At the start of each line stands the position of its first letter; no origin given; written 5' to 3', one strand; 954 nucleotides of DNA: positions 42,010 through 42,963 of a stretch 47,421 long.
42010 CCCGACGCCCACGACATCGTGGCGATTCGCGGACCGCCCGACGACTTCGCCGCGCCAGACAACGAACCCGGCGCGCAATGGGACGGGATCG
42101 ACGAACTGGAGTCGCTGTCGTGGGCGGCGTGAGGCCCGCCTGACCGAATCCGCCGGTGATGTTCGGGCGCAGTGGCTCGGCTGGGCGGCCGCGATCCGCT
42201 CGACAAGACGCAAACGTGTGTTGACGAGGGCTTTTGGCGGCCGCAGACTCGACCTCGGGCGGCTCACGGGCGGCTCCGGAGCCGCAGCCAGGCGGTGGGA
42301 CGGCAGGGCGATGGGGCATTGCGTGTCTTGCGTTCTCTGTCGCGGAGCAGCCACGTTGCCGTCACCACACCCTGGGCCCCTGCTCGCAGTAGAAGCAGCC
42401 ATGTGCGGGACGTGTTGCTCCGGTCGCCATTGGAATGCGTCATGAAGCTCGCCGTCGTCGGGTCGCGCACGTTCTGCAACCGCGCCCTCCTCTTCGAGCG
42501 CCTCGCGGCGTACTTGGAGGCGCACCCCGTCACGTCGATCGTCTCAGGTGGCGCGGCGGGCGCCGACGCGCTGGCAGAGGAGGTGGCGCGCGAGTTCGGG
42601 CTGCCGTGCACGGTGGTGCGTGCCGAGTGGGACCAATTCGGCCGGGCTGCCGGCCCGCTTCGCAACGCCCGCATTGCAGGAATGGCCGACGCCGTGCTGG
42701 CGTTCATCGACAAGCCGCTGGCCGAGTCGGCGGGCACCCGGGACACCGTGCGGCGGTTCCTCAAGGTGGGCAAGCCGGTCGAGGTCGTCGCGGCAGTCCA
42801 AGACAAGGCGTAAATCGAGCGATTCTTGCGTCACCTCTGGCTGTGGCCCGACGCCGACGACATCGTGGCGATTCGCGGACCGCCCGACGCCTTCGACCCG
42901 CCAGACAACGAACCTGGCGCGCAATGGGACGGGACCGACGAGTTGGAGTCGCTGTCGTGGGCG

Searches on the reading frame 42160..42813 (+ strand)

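Call 33: search_protein_families(library=pfam, proteins=[window:42160-42813:+], max_evalue=0.001)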
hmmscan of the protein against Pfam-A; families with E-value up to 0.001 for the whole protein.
window:42160-42813:+ (217 aa): 2 families
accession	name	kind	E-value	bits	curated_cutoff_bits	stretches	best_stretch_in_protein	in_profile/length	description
PF10686.14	YAcAr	-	3.6e-13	49.6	28.2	1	95-159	1-65/66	YspA, cpYpsA-related SLOG family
PF02481.21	DNA_processg_A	-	3.8e-07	30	29.6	1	95-149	45-99/212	DNA recombination-mediator protein A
